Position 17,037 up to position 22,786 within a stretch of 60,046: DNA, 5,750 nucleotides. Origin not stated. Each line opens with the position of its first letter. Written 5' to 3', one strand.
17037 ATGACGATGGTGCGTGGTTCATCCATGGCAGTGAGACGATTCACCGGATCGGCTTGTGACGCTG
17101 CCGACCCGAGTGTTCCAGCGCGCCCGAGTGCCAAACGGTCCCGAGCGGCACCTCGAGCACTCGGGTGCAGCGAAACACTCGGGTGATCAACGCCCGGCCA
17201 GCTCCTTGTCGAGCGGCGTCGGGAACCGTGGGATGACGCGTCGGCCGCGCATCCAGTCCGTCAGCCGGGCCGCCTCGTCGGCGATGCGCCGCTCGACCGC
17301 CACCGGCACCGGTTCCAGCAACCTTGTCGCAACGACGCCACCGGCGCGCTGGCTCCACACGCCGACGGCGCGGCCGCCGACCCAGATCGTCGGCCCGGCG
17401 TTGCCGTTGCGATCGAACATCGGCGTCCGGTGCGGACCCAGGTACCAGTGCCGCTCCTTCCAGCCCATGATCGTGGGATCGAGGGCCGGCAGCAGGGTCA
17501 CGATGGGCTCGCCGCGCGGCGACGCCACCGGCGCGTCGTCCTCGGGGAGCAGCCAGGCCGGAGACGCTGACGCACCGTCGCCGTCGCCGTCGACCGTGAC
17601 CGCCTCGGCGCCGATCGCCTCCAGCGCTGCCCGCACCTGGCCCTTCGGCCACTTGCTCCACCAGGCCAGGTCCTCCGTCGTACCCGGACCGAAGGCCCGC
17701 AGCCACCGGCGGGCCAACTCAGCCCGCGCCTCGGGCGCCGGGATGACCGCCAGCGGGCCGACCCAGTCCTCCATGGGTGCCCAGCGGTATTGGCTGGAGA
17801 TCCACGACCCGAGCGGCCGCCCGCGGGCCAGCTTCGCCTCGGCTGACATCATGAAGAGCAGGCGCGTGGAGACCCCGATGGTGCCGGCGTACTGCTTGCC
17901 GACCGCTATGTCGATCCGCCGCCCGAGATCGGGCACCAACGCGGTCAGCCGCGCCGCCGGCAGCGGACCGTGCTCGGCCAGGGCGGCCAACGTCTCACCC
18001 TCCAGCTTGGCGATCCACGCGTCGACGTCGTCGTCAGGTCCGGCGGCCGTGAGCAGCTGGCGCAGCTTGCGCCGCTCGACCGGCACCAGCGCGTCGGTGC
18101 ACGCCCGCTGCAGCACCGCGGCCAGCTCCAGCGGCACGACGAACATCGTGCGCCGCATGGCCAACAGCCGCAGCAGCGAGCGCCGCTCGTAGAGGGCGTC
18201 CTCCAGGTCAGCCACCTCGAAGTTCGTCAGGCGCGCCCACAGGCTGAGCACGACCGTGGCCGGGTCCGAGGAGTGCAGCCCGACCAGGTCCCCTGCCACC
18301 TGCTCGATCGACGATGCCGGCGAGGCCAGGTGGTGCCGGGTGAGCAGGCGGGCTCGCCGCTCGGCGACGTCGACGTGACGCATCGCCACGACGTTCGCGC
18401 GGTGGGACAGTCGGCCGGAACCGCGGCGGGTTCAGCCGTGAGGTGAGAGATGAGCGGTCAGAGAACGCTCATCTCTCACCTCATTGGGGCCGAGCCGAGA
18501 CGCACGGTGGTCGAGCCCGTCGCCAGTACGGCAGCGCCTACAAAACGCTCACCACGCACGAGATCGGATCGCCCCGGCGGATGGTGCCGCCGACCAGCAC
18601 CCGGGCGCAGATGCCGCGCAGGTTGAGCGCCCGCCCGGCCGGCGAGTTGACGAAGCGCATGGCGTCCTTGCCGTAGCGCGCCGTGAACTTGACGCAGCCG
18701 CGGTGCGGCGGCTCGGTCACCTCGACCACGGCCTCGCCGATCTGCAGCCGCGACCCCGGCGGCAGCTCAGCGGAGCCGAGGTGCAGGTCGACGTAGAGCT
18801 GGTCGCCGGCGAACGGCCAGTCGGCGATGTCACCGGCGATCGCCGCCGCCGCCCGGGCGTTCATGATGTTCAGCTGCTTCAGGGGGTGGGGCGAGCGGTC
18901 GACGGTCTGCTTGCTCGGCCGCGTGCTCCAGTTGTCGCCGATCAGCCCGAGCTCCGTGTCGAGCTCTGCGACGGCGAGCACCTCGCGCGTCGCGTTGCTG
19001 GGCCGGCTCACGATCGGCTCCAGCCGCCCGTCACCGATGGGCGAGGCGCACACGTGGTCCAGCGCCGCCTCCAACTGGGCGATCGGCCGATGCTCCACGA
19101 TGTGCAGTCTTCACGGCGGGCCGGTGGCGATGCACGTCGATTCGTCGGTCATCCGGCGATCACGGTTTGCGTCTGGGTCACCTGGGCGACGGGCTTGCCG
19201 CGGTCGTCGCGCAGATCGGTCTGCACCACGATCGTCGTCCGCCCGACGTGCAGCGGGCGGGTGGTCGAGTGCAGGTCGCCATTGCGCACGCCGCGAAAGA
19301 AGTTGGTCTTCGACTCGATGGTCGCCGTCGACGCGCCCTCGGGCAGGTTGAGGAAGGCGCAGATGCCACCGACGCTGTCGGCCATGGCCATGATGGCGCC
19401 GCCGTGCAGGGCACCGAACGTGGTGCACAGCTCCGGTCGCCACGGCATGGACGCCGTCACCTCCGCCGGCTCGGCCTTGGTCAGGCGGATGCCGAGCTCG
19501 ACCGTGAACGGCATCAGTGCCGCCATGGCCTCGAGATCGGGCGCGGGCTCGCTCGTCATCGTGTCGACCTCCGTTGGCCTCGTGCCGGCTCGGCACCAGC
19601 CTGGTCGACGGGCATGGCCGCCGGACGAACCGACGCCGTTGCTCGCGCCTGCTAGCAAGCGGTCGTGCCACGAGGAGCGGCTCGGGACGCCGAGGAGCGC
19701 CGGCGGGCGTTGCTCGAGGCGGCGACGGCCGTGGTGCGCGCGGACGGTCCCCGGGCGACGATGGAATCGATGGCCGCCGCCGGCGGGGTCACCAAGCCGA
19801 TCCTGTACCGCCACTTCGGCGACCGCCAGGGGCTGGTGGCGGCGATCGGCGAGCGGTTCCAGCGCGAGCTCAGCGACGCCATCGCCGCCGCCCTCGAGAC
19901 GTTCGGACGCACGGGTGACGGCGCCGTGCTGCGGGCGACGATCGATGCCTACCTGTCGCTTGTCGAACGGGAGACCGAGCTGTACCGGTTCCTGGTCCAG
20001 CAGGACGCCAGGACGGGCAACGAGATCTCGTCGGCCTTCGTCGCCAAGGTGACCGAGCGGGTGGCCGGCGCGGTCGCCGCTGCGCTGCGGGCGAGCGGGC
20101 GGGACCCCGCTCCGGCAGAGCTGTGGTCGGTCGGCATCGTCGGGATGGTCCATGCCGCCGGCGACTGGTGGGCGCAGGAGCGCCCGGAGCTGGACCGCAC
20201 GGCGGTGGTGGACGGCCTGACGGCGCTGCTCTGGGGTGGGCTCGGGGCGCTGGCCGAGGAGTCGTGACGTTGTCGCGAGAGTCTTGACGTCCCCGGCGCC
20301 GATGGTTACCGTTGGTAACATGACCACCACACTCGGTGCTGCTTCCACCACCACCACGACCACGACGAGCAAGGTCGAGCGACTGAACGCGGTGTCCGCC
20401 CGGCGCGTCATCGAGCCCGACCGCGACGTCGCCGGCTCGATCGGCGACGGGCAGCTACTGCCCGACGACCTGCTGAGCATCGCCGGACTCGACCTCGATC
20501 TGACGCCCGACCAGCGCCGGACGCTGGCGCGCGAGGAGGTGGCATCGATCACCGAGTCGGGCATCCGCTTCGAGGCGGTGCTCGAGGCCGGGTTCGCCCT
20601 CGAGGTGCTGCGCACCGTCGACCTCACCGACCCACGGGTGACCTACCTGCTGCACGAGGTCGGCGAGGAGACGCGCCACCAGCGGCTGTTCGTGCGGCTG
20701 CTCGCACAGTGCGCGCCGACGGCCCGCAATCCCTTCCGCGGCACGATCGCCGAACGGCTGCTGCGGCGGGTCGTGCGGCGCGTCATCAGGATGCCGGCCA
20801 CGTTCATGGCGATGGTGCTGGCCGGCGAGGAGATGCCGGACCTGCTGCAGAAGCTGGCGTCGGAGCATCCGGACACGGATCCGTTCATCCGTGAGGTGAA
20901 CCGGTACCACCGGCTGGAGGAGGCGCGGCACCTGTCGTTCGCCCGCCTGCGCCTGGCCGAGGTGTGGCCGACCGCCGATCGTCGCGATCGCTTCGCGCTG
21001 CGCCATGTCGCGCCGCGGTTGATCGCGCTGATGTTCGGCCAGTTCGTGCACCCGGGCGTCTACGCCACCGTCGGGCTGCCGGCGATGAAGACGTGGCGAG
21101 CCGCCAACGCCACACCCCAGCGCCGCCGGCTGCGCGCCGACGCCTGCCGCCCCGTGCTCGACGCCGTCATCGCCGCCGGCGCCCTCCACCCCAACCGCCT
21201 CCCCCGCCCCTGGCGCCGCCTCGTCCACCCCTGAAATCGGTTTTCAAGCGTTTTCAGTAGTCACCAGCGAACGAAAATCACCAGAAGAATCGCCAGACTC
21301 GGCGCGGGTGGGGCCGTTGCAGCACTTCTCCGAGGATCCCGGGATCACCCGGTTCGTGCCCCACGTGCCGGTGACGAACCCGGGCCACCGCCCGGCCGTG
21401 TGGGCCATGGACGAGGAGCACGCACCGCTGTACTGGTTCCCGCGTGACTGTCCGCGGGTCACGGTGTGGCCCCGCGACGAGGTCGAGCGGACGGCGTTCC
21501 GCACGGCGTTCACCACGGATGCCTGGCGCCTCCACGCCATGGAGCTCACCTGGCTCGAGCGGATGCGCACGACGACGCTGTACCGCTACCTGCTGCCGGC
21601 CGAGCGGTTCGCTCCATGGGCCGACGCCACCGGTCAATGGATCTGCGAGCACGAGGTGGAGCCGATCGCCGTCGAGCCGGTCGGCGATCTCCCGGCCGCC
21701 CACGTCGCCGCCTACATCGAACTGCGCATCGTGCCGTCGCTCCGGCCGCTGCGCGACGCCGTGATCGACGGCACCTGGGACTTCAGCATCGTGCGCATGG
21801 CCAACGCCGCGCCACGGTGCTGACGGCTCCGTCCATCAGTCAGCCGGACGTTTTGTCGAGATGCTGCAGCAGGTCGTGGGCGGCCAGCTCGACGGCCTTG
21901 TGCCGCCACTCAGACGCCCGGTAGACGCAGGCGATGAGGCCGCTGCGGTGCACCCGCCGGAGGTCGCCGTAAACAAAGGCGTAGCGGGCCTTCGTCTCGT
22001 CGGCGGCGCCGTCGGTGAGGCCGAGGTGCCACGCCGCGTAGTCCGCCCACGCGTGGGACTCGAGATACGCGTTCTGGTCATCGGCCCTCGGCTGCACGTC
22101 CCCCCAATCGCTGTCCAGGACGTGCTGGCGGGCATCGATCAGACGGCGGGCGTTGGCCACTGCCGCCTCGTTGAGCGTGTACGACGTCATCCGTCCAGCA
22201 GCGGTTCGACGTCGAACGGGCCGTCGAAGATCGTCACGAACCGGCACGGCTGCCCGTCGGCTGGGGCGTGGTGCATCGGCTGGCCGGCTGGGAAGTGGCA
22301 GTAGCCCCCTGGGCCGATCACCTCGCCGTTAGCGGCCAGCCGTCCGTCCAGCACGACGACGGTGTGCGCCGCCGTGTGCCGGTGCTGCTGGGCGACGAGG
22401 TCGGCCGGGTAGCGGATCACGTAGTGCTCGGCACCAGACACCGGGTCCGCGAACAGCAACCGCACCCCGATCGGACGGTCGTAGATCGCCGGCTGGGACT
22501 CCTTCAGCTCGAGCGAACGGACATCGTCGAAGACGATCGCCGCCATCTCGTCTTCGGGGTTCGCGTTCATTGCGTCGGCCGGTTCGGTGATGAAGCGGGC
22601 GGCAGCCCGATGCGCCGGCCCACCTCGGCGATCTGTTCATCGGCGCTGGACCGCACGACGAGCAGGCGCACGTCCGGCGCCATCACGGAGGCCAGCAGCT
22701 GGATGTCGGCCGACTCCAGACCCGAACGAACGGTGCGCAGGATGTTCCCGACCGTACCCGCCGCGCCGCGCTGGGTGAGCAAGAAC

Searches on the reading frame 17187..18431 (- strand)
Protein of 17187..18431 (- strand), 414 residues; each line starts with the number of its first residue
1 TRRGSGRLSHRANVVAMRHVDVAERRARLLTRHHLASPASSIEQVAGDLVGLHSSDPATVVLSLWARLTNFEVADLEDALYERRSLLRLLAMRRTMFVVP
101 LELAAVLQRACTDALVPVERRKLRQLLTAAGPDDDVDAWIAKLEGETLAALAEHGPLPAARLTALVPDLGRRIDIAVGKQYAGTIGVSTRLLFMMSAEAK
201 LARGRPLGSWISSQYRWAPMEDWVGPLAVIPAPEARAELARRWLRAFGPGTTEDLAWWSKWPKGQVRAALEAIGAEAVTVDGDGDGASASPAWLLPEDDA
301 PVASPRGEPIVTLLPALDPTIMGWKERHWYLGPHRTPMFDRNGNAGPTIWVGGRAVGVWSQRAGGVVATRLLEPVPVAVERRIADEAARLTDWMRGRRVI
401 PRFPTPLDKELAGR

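Call 27: search_protein_families(library=pfam, proteins=[window:17187-18431:-], max_evalue=1)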
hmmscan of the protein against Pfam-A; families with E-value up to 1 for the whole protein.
window:17187-18431:- (414 aa): 2 families
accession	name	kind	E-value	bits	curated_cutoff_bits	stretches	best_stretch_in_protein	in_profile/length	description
PF06224.18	AlkZ-like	-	2.9e-66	224.8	25.9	1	48-393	3-329/329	DNA glycosylase AlkZ-like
PF20717.2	DUF6829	-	0.31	10.1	27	1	71-134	269-328/408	Family of unknown function (DUF6829)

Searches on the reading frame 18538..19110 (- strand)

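Call 27: search_protein_families(library=pfam, proteins=[window:18538-19110:-], max_evalue=1)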
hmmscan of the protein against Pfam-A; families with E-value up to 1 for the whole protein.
window:18538-19110:- (190 aa): 1 family
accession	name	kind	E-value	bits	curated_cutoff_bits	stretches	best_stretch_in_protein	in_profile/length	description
PF03473.23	MOSC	-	3.4e-09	37.2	22.7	1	80-183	12-119/120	MOSC domain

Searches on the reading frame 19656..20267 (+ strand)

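Call 27: search_protein_families(library=pfam, proteins=[window:19656-20267:+], max_evalue=1)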
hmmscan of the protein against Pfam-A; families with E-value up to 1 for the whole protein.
window:19656-20267:+ (203 aa): 8 families
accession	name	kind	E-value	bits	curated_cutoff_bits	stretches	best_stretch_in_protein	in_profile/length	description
PF19344.4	TetR_C_32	-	2.2e-20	73.6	27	1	91-200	15-131/139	Tetracyclin repressor-like, C-terminal domain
PF21943.1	TetR_C_46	-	1.2e-09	38.7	27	1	91-194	4-108/109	Tetracyclin repressor-like, C-terminal domain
PF00440.29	TetR_N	-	2.4e-08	34.1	24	1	19-64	1-47/47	Bacterial regulatory proteins, tetR family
PF17918.6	TetR_C_15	-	3.7e-05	24.8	26.8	1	90-192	4-104/108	Tetracyclin repressor-like, C-terminal domain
PF21351.2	TetR_C_41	-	0.00044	20.9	27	1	92-194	4-107/108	Tetracyclin repressor-like, C-terminal domain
PF24926.1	ACT_ACR9_C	-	0.085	13.2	27.4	1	91-136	34-74/80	ACT domain-containing protein ACR9, C-terminal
PF05099.18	TerB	-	0.096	13.4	24.4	1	12-38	70-96/118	Tellurite resistance protein TerB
PF17243.7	POTRA_TamA_1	-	0.13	12.8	26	0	65-84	30-49/74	POTRA domain TamA domain 1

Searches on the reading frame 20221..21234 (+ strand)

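Call 27: search_protein_families(library=pfam, proteins=[window:20221-21234:+], max_evalue=1)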
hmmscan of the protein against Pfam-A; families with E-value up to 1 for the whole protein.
window:20221-21234:+ (337 aa): 3 families
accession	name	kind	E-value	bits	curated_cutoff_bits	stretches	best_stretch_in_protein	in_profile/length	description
PF11583.14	AurF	-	6.8e-44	150.6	29.6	1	53-314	9-276/282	P-aminobenzoate N-oxygenase AurF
PF10118.14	Metal_hydrol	-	0.11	12.6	33.2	1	148-267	67-183/247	Predicted metal-dependent hydrolase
PF06933.16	SSP160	-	0.7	8.5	25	0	267-306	182-221/758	Special lobe-specific silk protein SSP160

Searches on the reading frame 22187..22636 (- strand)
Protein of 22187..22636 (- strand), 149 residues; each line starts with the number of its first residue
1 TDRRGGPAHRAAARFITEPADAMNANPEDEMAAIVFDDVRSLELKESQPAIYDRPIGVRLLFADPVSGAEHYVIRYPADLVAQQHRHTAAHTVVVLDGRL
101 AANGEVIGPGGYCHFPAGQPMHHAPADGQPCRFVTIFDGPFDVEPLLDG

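Call 27: search_protein_families(library=pfam, proteins=[window:22187-22636:-], max_evalue=1)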
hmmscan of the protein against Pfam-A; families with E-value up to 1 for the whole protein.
window:22187-22636:- (149 aa): 3 families
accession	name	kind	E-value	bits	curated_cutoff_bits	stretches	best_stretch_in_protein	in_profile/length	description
PF12973.13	Cupin_7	-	4.6e-07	30.1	27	1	56-126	20-90/105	ChrR Cupin-like domain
PF07883.17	Cupin_2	-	7.7e-06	26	27.2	1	77-137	6-70/70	Cupin domain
PF14499.12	DUF4437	-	2.1e-05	24.2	24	1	56-145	22-117/250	Domain of unknown function (DUF4437)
